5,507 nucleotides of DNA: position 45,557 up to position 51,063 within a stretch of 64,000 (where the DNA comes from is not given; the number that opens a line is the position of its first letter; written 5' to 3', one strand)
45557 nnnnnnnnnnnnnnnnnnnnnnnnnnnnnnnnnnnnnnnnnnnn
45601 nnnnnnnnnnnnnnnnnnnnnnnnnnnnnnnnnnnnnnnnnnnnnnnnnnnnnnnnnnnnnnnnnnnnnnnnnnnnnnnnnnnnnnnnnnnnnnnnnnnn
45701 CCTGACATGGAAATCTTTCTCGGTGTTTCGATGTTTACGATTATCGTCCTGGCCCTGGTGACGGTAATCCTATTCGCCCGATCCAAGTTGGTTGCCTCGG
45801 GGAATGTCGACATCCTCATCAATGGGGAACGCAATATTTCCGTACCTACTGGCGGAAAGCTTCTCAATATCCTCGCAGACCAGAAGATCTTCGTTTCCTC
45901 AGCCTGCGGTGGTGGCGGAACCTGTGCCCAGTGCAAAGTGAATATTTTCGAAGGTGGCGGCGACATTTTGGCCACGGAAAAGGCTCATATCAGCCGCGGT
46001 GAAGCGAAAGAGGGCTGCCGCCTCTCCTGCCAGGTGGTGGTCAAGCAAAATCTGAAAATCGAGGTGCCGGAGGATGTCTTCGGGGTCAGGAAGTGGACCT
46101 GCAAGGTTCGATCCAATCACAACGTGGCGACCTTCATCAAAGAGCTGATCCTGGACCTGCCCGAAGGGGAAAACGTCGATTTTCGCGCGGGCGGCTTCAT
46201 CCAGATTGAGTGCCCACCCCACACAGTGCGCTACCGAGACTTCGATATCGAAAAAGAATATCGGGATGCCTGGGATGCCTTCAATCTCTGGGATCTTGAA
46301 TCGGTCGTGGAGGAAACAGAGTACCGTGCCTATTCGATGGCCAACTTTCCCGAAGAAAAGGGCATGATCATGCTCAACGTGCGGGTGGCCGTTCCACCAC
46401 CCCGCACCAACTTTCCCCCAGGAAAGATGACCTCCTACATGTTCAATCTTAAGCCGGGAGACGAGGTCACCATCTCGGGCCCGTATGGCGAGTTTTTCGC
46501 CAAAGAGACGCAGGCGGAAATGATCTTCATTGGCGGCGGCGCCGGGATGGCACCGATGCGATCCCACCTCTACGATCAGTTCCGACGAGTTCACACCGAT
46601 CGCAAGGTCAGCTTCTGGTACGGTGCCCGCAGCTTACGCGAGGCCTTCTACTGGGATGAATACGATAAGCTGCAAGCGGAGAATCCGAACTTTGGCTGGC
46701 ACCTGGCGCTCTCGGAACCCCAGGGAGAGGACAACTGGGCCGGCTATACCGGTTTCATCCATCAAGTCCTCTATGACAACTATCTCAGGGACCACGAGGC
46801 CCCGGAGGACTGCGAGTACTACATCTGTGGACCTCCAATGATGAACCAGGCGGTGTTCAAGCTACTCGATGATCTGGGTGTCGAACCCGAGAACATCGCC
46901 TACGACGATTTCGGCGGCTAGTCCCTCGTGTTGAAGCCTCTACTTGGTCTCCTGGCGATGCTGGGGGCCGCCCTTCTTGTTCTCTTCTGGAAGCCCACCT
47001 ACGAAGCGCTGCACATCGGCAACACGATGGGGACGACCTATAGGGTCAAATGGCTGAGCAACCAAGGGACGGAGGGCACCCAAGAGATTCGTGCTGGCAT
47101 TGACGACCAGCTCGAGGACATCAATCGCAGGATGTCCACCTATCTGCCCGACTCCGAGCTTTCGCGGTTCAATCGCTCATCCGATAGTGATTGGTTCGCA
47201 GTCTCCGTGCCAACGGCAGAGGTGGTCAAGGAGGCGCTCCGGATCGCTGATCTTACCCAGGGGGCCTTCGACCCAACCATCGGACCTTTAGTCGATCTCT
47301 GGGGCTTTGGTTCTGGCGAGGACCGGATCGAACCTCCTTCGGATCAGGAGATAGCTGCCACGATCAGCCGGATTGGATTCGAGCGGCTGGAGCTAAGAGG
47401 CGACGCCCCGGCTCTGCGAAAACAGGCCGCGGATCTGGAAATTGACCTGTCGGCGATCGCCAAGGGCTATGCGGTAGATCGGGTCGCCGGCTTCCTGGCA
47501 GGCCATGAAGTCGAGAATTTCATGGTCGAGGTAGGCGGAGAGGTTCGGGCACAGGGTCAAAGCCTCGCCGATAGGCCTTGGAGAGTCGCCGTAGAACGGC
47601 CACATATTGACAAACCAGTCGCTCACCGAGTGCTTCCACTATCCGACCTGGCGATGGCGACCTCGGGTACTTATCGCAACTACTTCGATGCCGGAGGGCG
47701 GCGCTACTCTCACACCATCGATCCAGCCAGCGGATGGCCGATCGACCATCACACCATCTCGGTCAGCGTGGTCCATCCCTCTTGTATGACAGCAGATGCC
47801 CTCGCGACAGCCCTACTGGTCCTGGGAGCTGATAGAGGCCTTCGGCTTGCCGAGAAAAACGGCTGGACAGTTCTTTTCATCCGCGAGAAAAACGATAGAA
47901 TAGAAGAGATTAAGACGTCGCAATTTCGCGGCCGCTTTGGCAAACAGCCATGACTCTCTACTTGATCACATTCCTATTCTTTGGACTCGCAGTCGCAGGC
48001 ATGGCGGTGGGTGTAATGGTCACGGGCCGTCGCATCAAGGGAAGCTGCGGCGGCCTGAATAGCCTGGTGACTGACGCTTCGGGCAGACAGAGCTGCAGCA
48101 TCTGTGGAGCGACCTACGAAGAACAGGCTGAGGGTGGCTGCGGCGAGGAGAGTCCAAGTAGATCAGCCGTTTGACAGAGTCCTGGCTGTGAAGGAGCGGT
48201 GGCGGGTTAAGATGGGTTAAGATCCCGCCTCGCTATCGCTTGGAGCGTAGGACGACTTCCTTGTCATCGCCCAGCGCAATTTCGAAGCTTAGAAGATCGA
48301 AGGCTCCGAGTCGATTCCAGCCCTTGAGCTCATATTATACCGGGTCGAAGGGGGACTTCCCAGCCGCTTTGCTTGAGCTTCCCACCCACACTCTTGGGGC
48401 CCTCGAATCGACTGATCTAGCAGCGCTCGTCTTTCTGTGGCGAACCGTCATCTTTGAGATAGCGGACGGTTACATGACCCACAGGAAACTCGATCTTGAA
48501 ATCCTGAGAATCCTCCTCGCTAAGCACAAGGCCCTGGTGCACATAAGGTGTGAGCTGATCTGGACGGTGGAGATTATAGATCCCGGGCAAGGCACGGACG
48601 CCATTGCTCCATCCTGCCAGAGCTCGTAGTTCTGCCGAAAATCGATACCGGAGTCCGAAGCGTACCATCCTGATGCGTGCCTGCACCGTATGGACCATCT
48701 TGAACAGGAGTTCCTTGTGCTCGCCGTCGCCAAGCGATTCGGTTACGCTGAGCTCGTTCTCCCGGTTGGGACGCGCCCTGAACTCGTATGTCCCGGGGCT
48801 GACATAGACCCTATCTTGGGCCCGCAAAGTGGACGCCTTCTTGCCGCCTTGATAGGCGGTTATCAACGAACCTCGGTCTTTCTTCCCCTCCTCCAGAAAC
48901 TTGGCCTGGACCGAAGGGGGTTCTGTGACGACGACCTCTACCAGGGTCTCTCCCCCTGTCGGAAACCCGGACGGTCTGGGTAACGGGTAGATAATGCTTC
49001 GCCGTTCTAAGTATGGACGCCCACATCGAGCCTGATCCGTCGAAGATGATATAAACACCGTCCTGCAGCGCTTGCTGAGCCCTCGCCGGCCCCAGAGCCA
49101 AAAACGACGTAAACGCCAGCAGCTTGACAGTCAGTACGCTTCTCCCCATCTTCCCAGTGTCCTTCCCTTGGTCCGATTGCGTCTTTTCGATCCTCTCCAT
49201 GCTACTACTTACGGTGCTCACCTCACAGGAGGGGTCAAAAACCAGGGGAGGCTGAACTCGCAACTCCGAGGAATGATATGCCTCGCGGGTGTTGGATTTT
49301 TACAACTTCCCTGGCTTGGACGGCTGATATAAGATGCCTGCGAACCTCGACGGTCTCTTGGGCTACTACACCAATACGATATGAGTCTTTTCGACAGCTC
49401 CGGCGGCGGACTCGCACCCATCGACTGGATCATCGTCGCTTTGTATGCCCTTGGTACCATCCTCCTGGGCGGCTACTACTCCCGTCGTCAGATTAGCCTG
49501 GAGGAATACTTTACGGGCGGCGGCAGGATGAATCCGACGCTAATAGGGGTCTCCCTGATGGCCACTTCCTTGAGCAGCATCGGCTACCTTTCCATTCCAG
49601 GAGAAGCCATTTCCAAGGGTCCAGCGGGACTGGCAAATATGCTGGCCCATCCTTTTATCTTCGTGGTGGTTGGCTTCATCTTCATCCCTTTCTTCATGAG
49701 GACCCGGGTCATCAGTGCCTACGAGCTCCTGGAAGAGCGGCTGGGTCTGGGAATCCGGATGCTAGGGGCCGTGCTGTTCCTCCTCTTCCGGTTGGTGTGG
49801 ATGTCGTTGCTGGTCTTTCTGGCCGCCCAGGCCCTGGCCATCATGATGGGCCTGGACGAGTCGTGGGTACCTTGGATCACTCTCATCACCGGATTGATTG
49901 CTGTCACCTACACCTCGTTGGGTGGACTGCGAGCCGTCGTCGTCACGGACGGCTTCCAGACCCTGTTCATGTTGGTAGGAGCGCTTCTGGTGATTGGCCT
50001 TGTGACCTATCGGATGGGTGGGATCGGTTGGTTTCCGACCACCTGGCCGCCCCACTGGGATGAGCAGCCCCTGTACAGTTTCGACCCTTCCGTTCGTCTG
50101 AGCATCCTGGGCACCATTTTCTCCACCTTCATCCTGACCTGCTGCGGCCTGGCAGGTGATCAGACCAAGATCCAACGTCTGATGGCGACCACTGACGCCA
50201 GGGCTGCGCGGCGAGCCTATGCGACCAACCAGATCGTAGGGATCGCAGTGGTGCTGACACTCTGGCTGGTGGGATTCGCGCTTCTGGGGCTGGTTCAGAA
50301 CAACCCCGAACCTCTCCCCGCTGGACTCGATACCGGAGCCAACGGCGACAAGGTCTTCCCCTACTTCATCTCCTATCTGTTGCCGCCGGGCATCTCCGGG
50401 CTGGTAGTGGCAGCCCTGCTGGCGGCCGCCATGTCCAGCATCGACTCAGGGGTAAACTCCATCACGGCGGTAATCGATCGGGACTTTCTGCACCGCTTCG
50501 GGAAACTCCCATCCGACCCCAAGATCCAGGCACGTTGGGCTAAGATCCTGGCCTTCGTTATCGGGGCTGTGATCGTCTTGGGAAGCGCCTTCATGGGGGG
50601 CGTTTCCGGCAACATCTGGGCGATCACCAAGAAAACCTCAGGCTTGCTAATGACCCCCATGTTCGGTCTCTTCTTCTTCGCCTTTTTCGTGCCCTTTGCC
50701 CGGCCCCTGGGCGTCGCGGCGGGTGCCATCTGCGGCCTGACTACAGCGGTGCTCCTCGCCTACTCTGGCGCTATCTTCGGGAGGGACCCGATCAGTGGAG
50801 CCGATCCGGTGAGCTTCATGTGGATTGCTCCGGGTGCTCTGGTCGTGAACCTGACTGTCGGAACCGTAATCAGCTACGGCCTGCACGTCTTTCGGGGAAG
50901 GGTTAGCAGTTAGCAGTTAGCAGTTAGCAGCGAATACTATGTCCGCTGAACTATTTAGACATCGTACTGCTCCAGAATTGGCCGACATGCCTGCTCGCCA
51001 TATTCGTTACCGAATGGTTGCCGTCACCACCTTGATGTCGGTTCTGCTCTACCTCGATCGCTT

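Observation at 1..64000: About one third of the genes in this window are broken by in-frame stops, homopolymer frameshifts or truncation.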

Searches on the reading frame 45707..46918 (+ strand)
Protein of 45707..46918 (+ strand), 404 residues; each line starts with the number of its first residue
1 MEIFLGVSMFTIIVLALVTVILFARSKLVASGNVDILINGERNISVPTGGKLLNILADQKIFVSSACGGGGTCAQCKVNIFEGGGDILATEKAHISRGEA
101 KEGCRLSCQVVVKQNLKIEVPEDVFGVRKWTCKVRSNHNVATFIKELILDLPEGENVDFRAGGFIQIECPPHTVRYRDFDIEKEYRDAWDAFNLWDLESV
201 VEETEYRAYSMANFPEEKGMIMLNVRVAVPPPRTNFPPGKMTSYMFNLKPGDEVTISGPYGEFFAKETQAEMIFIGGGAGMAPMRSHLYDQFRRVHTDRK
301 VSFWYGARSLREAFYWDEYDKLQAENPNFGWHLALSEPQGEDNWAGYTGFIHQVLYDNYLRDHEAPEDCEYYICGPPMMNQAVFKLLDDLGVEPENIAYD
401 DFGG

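Call 31: find_related_loci(query=window:45707-46918:+, collection=genome_contigs, flank=10000)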
Query window:45707-46918:+ (404 aa) in genome_contigs; peptide patterns used: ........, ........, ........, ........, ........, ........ (x = any residue, [..] = any of these).
315 stretches matched a pattern; 275 encode a relative of the query (tblastn E <= 1e-3); the best 80 are kept; 80 distinct loci.
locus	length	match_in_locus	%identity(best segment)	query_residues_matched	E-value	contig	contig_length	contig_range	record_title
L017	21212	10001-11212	95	1-404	0e+0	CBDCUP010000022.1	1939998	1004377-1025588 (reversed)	MAG: Acidobacteriota bacterium isolate 16872849-4fb5-44c6-903f-51e044fd3cdf genome assembly, contig: contig_22, whole ge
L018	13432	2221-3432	94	1-404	0e+0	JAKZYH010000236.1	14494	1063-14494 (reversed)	MAG: Acidobacteriota bacterium isolate Langseth_Bin_00184 Langseth_Bin_00184_000000000236, whole genome shotgun sequence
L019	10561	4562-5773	82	1-404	0e+0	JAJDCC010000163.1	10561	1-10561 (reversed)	MAG: Candidatus Omnitrophota bacterium isolate OFTM210 OFTM210_162, whole genome shotgun sequence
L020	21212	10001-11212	78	1-404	0e+0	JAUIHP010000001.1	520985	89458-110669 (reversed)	MAG: bacterium isolate Co_bin.215 NODE_113_length_520985_cov_2.245837, whole genome shotgun sequence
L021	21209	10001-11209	72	3-404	0e+0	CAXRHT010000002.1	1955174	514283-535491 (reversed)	MAG: Bdellovibrionales bacterium isolate YZ14B_1.26 genome assembly, contig: k141_1748836, whole genome shotgun sequence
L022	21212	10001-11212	72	3-403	0e+0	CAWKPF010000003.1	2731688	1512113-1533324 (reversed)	MAG: uncultured Acidobacteriota bacterium isolate MFD09779.bin.1.69 genome assembly, contig: contig_21579, whole genome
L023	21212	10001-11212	73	1-404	0e+0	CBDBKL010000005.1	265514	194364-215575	MAG: Bdellovibrionales bacterium isolate b14a1e32-c179-49f3-8106-4c73ff456aa6 genome assembly, contig: contig_5, whole g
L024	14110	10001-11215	69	2-404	0e+0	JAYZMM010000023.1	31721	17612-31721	MAG: Planctomycetota bacterium isolate XB_MAG33 DB_MAG33_0023, whole genome shotgun sequence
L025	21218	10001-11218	69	1-404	0e+0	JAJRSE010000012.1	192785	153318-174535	MAG: Planctomycetota bacterium isolate Dive100_bin4.32 k141_117791, whole genome shotgun sequence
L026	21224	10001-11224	70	1-404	0e+0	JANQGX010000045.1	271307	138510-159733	MAG: SAR324 cluster bacterium isolate PL23b_bin.69 k99_1612751, whole genome shotgun sequence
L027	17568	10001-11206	70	5-404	0e+0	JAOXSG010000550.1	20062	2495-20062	MAG: Cohaesibacter sp. isolate R2S4C5D_S45.004 k141_512452, whole genome shotgun sequence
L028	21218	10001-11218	69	1-404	0e+0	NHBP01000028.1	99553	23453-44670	MAG: Planctomycetaceae bacterium TMED10 43872, whole genome shotgun sequence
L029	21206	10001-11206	70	5-404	0e+0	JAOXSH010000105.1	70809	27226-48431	MAG: Cohaesibacter sp. isolate R2S4C2D_S42.004 k141_58901, whole genome shotgun sequence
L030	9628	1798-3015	68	1-404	0e+0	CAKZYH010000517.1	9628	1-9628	MAG TPA_asm: uncultured Rhodobacteraceae bacterium isolate SRR3401487_bin.60_CONCOCT_v1.1_MAG genome assembly, contig: E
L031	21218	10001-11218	68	1-404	0e+0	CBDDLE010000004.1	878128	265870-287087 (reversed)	MAG: Hyphomicrobiales bacterium isolate 6ef8028f-91e4-47aa-8471-d071e6daa20a genome assembly, contig: contig_4, whole ge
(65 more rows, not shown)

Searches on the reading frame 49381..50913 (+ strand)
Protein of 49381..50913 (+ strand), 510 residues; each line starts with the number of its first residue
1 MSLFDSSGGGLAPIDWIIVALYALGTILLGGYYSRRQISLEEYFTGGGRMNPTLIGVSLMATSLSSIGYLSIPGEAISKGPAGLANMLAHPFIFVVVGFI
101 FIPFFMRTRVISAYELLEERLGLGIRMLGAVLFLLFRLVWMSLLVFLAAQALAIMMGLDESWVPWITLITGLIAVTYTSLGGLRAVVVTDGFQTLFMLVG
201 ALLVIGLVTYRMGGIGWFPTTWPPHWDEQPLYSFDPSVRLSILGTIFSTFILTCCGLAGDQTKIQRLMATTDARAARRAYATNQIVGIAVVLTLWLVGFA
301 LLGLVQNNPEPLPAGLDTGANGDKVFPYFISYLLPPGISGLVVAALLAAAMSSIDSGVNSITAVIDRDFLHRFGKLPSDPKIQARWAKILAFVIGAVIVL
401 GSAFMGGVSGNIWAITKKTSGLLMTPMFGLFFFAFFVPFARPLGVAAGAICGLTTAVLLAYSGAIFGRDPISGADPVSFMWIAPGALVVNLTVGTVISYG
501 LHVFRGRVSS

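Call 8: find_encoding_contigs(protein=window:49381-50913:+, flank=10000, max_places=8)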
Protein window:49381-50913:+ (510 aa): 6 contigs read that carry it; 5 places shown.
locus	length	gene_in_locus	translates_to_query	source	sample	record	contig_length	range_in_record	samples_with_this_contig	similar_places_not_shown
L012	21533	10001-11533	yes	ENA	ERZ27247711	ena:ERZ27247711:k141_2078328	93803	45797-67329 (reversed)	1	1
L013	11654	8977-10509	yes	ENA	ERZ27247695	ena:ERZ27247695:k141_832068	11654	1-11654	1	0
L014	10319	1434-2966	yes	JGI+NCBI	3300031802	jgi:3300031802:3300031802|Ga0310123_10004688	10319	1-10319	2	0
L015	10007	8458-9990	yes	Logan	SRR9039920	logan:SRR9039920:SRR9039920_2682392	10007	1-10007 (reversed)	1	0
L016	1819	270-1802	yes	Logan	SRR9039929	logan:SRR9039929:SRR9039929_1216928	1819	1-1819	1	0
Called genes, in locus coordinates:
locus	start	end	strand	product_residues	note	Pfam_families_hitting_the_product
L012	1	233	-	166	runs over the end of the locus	-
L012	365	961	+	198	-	PF03706:LPG_synthase_TM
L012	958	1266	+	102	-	-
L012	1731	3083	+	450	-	PF05896:NQRA_N, PF24836:NQRA_2nd, PF11973:NQRA_SLBB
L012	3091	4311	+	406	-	PF03116:NQR2_RnfD_RnfE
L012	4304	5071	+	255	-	PF04205:FMN_bind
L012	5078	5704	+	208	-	PF02508:Rnf-Nqr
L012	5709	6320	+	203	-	PF02508:Rnf-Nqr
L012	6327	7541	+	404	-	PF00111:Fer2, PF00970:FAD_binding_6, PF00175:NAD_binding_1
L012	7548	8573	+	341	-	PF02424:ApbE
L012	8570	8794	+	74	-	-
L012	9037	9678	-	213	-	-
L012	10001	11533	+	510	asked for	PF00474:SSF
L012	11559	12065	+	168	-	PF00083:Sugar_tr (weak), PF07690:MFS_1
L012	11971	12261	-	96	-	-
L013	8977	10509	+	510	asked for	PF00474:SSF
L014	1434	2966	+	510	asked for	PF00474:SSF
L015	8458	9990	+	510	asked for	PF00474:SSF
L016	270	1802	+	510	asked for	PF00474:SSF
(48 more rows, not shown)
